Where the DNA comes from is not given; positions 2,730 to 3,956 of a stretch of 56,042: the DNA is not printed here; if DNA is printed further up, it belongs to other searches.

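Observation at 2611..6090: Translationally coupled ACP / CFA-synthase-like methyltransferase / fatty-acyl-AMP-ligase / alpha/beta-hydrolase cassette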

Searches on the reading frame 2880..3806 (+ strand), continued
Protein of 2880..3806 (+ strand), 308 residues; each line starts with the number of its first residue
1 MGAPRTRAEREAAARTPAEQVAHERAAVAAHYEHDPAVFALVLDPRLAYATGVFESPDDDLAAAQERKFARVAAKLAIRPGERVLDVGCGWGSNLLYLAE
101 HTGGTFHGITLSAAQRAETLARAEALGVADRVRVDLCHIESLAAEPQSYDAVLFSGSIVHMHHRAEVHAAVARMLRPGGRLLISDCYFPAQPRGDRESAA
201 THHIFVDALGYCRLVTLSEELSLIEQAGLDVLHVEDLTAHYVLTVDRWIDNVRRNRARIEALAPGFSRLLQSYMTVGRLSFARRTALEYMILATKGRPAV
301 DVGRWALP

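Call 9: find_encoding_contigs(protein=P0021, flank=8000, max_places=2)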
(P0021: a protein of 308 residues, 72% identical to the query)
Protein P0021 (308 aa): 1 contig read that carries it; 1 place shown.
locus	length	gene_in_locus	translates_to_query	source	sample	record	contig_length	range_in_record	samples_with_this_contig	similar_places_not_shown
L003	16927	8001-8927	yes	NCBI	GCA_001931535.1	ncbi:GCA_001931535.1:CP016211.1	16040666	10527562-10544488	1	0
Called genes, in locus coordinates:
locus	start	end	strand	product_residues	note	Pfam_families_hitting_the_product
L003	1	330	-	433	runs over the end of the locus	PF00206:Lyase_1, PF10397:ADSL_C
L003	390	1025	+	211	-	PF00582:Usp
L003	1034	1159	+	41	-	-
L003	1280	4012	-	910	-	PF00330:Aconitase, PF00694:Aconitase_C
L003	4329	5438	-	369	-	PF01814:Hemerythrin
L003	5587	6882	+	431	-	PF01555:N6_N4_Mtase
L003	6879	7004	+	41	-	-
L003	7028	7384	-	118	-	-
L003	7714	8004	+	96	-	PF00550:PP-binding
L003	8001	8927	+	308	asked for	PF02353:CMAS, PF01209:Ubie_methyltran (weak), PF13489:Methyltransf_23, PF07021:MetW, PF08241:Methyltransf_11, PF08242:Methyltransf_12, PF13649:Methyltransf_25, PF13847:Methyltransf_31, +1 more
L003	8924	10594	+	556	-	PF00501:AMP-binding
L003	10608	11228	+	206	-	PF12146:Hydrolase_4 (faint), PF20408:Abhydrolase_11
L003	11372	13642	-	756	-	PF00884:Sulfatase, PF01663:Phosphodiest (weak)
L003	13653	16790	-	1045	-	PF00072:Response_reg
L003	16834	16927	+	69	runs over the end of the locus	-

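Call 10: find_encoding_contigs(protein=P0080, flank=8000, max_places=2)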
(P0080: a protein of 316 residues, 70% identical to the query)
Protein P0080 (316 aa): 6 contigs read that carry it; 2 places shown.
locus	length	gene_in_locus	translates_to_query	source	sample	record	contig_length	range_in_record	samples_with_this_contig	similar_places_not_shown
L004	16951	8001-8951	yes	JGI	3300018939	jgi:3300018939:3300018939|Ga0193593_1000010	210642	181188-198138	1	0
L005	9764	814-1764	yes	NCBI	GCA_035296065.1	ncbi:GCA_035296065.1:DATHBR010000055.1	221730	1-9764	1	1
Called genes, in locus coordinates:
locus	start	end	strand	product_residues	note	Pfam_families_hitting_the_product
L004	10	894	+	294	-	PF09544:DUF2381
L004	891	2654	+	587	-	PF00069:Pkinase, PF07714:PK_Tyr_Ser-Thr, PF01636:APH (weak)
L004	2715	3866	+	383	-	PF00069:Pkinase, PF07714:PK_Tyr_Ser-Thr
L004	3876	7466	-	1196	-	PF00069:Pkinase, PF07714:PK_Tyr_Ser-Thr, PF13191:AAA_16, PF13424:TPR_12 (weak)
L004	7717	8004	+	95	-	PF00550:PP-binding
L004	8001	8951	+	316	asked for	PF02353:CMAS, PF01209:Ubie_methyltran (weak), PF13489:Methyltransf_23, PF07021:MetW, PF08241:Methyltransf_11, PF08242:Methyltransf_12, PF13649:Methyltransf_25, PF13847:Methyltransf_31, +1 more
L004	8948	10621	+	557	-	PF00501:AMP-binding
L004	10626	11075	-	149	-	PF13622:4HBT_3, PF03061:4HBT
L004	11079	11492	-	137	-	PF03061:4HBT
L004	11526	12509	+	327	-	PF13489:Methyltransf_23 (weak), PF08241:Methyltransf_11, PF08242:Methyltransf_12, PF13649:Methyltransf_25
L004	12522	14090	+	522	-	PF00501:AMP-binding, PF13193:AMP-binding_C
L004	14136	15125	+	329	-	PF03060:NMO, PF01070:FMN_dh, PF05690:ThiG (faint), PF00478:IMPDH (weak), PF01180:DHO_dh (weak)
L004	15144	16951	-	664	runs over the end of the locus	PF13188:PAS_8 (faint), PF00989:PAS, PF08448:PAS_4, PF08447:PAS_3, PF13426:PAS_9, PF00512:HisKA (weak), PF02518:HATPase_c, PF00072:Response_reg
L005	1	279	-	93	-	PF00069:Pkinase (weak)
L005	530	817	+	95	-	PF00550:PP-binding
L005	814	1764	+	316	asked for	PF02353:CMAS, PF01209:Ubie_methyltran (weak), PF13489:Methyltransf_23, PF07021:MetW, PF08241:Methyltransf_11, PF08242:Methyltransf_12, PF13649:Methyltransf_25, PF13847:Methyltransf_31, +1 more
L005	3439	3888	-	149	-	PF13622:4HBT_3, PF03061:4HBT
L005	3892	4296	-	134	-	PF03061:4HBT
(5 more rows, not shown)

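Call 11: find_encoding_contigs(protein=P0059, flank=8000, max_places=2)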
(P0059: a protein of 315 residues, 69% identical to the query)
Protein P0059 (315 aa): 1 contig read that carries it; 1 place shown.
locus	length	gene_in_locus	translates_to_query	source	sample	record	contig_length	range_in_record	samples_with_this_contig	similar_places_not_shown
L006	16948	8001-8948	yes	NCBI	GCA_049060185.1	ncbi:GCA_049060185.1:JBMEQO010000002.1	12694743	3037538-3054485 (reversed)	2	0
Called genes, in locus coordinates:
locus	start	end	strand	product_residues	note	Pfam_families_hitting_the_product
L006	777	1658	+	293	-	PF00126:HTH_1, PF03466:LysR_substrate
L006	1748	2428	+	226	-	-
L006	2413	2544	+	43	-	-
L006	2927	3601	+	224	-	PF00144:Beta-lactamase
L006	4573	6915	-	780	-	PF17900:Peptidase_M1_N, PF01433:Peptidase_M1, PF11940:DUF3458, PF17432:DUF3458_C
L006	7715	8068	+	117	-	PF00550:PP-binding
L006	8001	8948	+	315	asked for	PF02353:CMAS, PF13489:Methyltransf_23, PF01209:Ubie_methyltran (weak), PF07021:MetW (weak), PF13847:Methyltransf_31, PF08241:Methyltransf_11, PF08242:Methyltransf_12, PF13649:Methyltransf_25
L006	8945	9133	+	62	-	-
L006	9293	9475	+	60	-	-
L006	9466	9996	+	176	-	PF00501:AMP-binding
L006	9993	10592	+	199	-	PF00501:AMP-binding (weak)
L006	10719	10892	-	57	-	-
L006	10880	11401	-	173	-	PF00561:Abhydrolase_1, PF12146:Hydrolase_4 (weak), PF12697:Abhydrolase_6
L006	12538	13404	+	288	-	PF10677:DUF2490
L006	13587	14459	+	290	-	PF10677:DUF2490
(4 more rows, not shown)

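Call 12: search_solved_structures(query=window:2880-3803:+, max_evalue=0.00001, show_alignments=2)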
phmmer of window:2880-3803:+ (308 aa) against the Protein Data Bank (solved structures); distinct sequences matched with E-value up to 0.00001: 48.
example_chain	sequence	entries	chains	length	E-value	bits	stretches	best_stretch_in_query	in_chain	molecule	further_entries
8zc8_A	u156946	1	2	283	2.7e-25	93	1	27-208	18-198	MitM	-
21zq_A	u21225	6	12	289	2.8e-25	92.9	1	27-208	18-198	MitM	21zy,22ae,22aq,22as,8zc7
5z9o_A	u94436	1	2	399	2e-20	77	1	26-296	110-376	Cyclopropane-fatty-acyl-phospholipid synthase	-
3bus_A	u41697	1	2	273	3e-19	73.1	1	58-274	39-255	Methyltransferase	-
7qos_A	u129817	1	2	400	1.6e-18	70.8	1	22-296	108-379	Cyclopropane-fatty-acyl-phospholipid synthase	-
1kp9_A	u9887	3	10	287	3.1e-17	66.5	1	25-263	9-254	CYCLOPROPANE-FATTY-ACYL-PHOSPHOLIPID SYNTHASE 1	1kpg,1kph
1l1e_A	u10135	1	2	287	3.4e-17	66.4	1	26-262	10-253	mycolic acid synthase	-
6uv6_A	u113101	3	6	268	5.6e-17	65.7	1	51-254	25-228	D-glucose O-methyltransferase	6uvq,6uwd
1tpy_A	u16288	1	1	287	1.6e-15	60.9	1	28-274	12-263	methoxy mycolic acid synthase 2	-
8raq_A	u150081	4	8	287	3.8e-15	59.7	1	32-136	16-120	Mycolic acid methyltransferase MmaA1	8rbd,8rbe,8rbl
6bqc_A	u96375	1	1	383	3.8e-15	59.7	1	30-162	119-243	Cyclopropane-fatty-acyl-phospholipid synthase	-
1kpi_A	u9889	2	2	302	4.4e-15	59.5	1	20-128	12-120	CYCLOPROPANE-FATTY-ACYL-PHOSPHOLIPID SYNTHASE 2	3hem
7l9u_A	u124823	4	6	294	7.8e-15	58.6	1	32-263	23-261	S-adenosylmethionine-dependent methyltransferase UmaA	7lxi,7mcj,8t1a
5wp5_A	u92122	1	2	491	8.4e-15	58.5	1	72-257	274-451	Phosphomethylethanolamine N-methyltransferase 2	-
2fk7_A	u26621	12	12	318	2.2e-14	57.2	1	27-260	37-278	methoxy mycolic acid synthase 4 | Hydroxymycolate synthase MmaA4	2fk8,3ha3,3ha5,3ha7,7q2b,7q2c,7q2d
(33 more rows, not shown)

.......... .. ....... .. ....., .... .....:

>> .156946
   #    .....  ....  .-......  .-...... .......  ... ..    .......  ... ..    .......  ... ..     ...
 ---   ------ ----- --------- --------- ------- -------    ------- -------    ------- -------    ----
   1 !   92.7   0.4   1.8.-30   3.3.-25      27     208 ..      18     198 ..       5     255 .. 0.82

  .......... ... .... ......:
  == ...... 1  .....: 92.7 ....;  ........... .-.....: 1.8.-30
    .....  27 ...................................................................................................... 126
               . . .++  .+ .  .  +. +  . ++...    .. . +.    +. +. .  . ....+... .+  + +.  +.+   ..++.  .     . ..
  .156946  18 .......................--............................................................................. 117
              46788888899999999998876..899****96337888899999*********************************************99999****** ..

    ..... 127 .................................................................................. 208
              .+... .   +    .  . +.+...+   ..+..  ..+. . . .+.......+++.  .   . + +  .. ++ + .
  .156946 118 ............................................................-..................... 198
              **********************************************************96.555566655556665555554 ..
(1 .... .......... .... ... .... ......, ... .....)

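Call 18: find_related_loci(query=A1, collection=genome_contigs, flank=10000)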
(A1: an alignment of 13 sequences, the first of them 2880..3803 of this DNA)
Query A1 (308 aa) in genome_contigs; peptide patterns used: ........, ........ (x = any residue, [..] = any of these).
600 stretches matched a pattern (row limit reached: there are more); 547 encode a relative of the query (tblastn E <= 1e-3); the best 80 are kept; 80 distinct loci.
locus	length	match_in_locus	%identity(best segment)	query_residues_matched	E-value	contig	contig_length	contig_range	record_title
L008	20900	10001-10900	71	9-308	6e-145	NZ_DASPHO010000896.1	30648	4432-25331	MAG: Hyalangium sp. isolate SMAG_U11958 k141_409441, whole genome shotgun sequence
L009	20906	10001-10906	70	6-307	5e-142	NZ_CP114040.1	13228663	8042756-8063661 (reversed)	Nannocystis punicea strain FL3 chromosome, complete genome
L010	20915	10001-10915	71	3-307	8e-139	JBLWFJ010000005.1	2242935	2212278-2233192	Nannocystaceae bacterium ST9 contig_2_pilon, whole genome shotgun sequence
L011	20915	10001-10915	70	4-308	5e-134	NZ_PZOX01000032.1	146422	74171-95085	Vitiosangium sp. GDMCC 1.1324 contig32, whole genome shotgun sequence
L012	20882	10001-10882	72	3-296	2e-134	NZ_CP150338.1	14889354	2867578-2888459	Sorangium sp. So ce388 chromosome, complete genome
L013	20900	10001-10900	69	9-308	3e-133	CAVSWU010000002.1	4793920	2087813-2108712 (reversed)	MAG: uncultured delta proteobacterium isolate MFD05674.bin.1.60 genome assembly, contig: contig_30831, whole genome shot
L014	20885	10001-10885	73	1-295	4e-133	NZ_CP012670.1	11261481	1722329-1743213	Sorangium cellulosum strain So ceGT47 chromosome, complete genome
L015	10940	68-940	65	8-298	1e-123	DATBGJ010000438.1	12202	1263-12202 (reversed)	MAG TPA_asm: Thermoanaerobaculia bacterium isolate SMAG_U3834 k141_6023602, whole genome shotgun sequence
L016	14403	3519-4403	64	8-302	2e-123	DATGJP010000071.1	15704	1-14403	MAG TPA_asm: Bryobacteraceae bacterium isolate SMAG_U9836 k141_890581, whole genome shotgun sequence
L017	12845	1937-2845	63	5-307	3e-121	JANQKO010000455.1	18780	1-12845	MAG: Alphaproteobacteria bacterium isolate PL25a_bin.159 k99_5111894, whole genome shotgun sequence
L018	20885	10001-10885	64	1-295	2e-113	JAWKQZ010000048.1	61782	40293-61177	MAG: Nannocystaceae bacterium isolate BC1.173 BC1.173.fa-48, whole genome shotgun sequence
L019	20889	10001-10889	70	5-302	1e-96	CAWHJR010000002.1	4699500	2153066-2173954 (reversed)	MAG: Euzebyaceae bacterium isolate MFD02840.bin.3.827 genome assembly, contig: contig_35940, whole genome shotgun sequen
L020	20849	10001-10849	33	16-297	8e-49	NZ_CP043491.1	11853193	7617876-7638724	Cystobacter fuscus strain Cbf 10 chromosome, complete genome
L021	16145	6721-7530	38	5-274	2e-47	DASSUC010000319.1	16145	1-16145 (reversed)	MAG TPA_asm: Micromonosporaceae bacterium isolate SMAG_U557 k141_1520629, whole genome shotgun sequence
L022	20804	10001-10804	36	26-295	2e-38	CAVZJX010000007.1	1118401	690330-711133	MAG: uncultured Actinomycetota bacterium isolate MFD05442.bin.1.92 genome assembly, contig: contig_3935, whole genome sh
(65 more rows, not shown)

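Call 43: predict_structure(alignment_id=A4)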
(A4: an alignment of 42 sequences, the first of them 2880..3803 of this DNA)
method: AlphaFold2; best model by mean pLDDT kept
length: 308 residues; sequences in the alignment: 42
mean_pLDDT: 90.5   pTM: 0.90
mean pLDDT of the five models: 90.5, 90.2, 89.9, 89.3, 89.3
residues with pLDDT >= 90: 207; 70-90: 93; 50-70: 7; < 50: 1
segments of 3 or more residues with pLDDT < 50: none
pLDDT, mean of each block of 10 residues (from residue 1): 70 85 83 86 90 95 95 94 91 95 97 93 98 95 95 86 91 97 93 84 77 87 98 96 96 96 91 91 94 91 75
secondary structure, 60 per line:
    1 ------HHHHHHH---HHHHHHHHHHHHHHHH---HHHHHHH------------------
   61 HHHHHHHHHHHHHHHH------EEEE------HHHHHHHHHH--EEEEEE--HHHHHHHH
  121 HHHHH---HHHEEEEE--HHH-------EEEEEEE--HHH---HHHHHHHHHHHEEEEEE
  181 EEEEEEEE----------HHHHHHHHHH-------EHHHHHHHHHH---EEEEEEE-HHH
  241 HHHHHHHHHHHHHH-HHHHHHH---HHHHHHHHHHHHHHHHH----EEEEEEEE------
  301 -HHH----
elements in order: H7-13 H17-32 H36-42 H61-76 E83-86 H93-102 E105-110 H113-125 E132-136 E149-155 H164-174 E175-188 H199-208 H217-226 E230-236 H238-254 H256-262 H266-282 E287-294

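Call 45: search_protein_families(library=pfam, proteins=[L021:2698-3462:+, L021:5163-5948:+, L021:5948-6496:+, L021:6503-6763:+, L021:7581-8474:+, L021:8540-9427:+, L021:9427-10239:+, L021:10997-12337:+, L021:12383-13822:+, L021:1307-1966:+], max_evalue=0.001)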
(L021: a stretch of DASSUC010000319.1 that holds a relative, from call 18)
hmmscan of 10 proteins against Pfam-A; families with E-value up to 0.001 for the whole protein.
L021:2698-3462:+ (255 aa): 2 families
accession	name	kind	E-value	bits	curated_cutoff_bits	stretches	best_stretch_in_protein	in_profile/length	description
PF01648.25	ACPS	-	2.5e-09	37.6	25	1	108-179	1-85/111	4'-phosphopantetheinyl transferase superfamily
PF22624.1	AASDHPPT_N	-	1.7e-05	25.4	27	1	30-105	20-98/100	4'-phosphopantetheinyl transferase, N-terminal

L021:5163-5948:+ (262 aa): 0 families

L021:5948-6496:+ (183 aa): 1 family
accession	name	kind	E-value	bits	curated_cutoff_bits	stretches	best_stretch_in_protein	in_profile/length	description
PF03061.28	4HBT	-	5.4e-07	30.3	20.6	1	64-116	2-56/79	Thioesterase superfamily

L021:6503-6763:+ (87 aa): 1 family
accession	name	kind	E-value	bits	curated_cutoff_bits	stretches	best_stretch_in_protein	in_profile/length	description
PF00550.31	PP-binding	-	3.7e-11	43.6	20.8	1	12-77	2-66/67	Phosphopantetheine attachment site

L021:7581-8474:+ (298 aa): 2 families
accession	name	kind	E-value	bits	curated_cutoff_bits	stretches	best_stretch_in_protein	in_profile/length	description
PF03405.20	FA_desaturase_2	-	9.3e-17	61.3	22.7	1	72-240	68-236/325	Fatty acid desaturase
PF02915.23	Rubrerythrin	-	0.00071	20.4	22.8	0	169-276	10-114/137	Rubrerythrin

L021:8540-9427:+ (296 aa): 4 families
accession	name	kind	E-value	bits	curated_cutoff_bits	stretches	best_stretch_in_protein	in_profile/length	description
PF12146.15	Hydrolase_4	-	8.9e-11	42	27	1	80-171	7-107/239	Serine aminopeptidase, S33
PF00561.26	Abhydrolase_1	-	3.2e-08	34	25.8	1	79-175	2-104/245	alpha/beta hydrolase fold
PF12697.13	Abhydrolase_6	-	1.7e-07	32.5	26.3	1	80-268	1-205/217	Alpha/beta hydrolase family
PF08386.16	Abhydrolase_4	-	0.00035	21.1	21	0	217-281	25-88/103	TAP-like protein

L021:9427-10239:+ (271 aa): 1 family
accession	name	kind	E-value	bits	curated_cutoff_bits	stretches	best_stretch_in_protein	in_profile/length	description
PF04909.20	Amidohydro_2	-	6.2e-37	128.3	26.4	1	69-271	65-289/289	Amidohydrolase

L021:10997-12337:+ (447 aa): 3 families
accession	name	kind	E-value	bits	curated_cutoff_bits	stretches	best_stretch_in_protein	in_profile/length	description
PF00109.32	ketoacyl-synt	-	1e-39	137.1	20.8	1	23-265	4-252/252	Beta-ketoacyl synthase, N-terminal domain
PF02801.28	Ketoacyl-synt_C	-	9.3e-35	119.7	20.8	1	273-385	1-118/119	Beta-ketoacyl synthase, C-terminal domain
PF00108.29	Thiolase_N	-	3.8e-06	26.9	26.4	1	164-211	65-114/260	Thiolase, N-terminal domain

L021:12383-13822:+ (480 aa): 3 families
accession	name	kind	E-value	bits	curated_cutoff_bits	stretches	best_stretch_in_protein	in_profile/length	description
PF07690.21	MFS_1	-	8.7e-51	173.3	33.4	2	19-285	2-258/347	Major Facilitator Superfamily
PF00083.30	Sugar_tr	-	6.1e-12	45.6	22.3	1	51-190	49-194/452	Sugar (and other) transporter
PF12832.13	MFS_1_like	-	1.2e-05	25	25.2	0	49-171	250-372/373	MFS_1 like family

L021:1307-1966:+ (220 aa): 1 family
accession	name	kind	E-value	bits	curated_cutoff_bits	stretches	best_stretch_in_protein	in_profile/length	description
PF00254.34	FKBP_C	-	6.8e-23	81.2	21.1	1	129-217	3-94/94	FKBP-type peptidyl-prolyl cis-trans isomerase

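Call 48: search_protein_families(library=pfam, proteins=[L020:5125-6027:-, L020:6021-6794:+, L020:6826-8940:+, L020:8971-9486:+, L020:9690-9977:+, L020:13405-14274:-, L020:14274-14705:-, L020:14754-16877:+, L020:3131-4129:+, L020:1862-2731:+], max_evalue=0.001)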
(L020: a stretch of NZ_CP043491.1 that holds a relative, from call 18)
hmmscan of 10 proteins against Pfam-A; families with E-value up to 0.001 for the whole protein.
L020:5125-6027:- (301 aa): 3 families
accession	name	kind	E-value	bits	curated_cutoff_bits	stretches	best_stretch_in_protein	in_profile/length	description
PF02882.25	THF_DHG_CYH_C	-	7.8e-68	227.3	27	1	143-298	1-157/160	Tetrahydrofolate dehydrogenase/cyclohydrolase, NAD(P)-binding domain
PF00763.28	THF_DHG_CYH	-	5e-44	149.7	32.8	1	25-140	1-115/115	Tetrahydrofolate dehydrogenase/cyclohydrolase, catalytic domain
PF02423.21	OCD_Mu_crystall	-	0.00015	21.3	24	1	197-262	173-238/314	Ornithine cyclodeaminase/mu-crystallin family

L020:6021-6794:+ (258 aa): 3 families
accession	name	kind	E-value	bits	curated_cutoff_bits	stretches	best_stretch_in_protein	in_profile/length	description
PF05099.18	TerB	-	5e-20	72.4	24.4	1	72-184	3-115/118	Tellurite resistance protein TerB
PF00226.36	DnaJ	-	1.3e-11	44.9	27.8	1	196-250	2-51/63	DnaJ domain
PF04391.17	DUF533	-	4.2e-06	26.9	29.6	1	54-186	55-175/178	Protein of unknown function (DUF533)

L020:6826-8940:+ (705 aa): 6 families
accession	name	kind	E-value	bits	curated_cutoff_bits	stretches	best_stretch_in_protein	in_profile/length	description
PF02518.31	HATPase_c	-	8.4e-22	78.2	26.4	1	594-703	2-109/111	Histidine kinase-, DNA gyrase B-, and HSP90-like ATPase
PF08448.16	PAS_4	-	5.8e-21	75.2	23.1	2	209-321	3-107/110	PAS fold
PF00512.31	HisKA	-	1.2e-12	48.2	26.9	1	487-547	5-64/66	His Kinase A (phospho-acceptor) domain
PF14361.12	RsbRD_N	-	5e-08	34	24.3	1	43-142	1-103/104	RsbT co-antagonist protein rsbRD N-terminal domain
PF00989.32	PAS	-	0.00013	22.4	22.6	1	203-278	3-77/113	PAS fold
PF13426.13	PAS_9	-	0.00048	20.8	27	0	222-321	12-103/103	PAS domain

L020:8971-9486:+ (172 aa): 1 family
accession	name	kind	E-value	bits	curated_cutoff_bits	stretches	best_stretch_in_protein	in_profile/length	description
PF03692.20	CxxCxxCC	-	9.9e-10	39.4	23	1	35-116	2-71/85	Putative zinc- or iron-chelating domain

L020:9690-9977:+ (96 aa): 1 family
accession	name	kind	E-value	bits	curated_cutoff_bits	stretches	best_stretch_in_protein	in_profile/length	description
PF00550.31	PP-binding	-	3.5e-13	50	20.8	1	19-86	1-67/67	Phosphopantetheine attachment site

L020:13405-14274:- (290 aa): 3 families
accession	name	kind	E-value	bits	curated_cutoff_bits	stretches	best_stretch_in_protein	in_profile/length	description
PF00561.26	Abhydrolase_1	-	3.1e-20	73.3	25.8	2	29-117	1-89/245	alpha/beta hydrolase fold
PF12697.13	Abhydrolase_6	-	2.9e-18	67.7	26.3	1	31-277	1-217/217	Alpha/beta hydrolase family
PF12146.15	Hydrolase_4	-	2.8e-09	37.1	27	1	30-120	6-99/239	Serine aminopeptidase, S33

L020:14274-14705:- (144 aa): 1 family
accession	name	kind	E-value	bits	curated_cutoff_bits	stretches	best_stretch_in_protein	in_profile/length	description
PF03061.28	4HBT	-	1.5e-07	32.1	20.6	1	54-127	2-77/79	Thioesterase superfamily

L020:14754-16877:+ (708 aa): 0 families

L020:3131-4129:+ (333 aa): 3 families
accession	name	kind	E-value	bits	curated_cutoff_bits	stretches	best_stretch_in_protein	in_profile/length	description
PF00561.26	Abhydrolase_1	-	1.7e-31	110.2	25.8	1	57-316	2-245/245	alpha/beta hydrolase fold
PF12697.13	Abhydrolase_6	-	4.9e-10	40.9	26.3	1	58-321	1-216/217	Alpha/beta hydrolase family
PF12146.15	Hydrolase_4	-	1.7e-07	31.2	27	1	58-154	7-107/239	Serine aminopeptidase, S33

L020:1862-2731:+ (290 aa): 1 family
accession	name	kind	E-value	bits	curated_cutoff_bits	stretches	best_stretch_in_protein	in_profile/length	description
PF02219.23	MTHFR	-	2.8e-95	319.4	24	1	2-286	1-286/287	Methylenetetrahydrofolate reductase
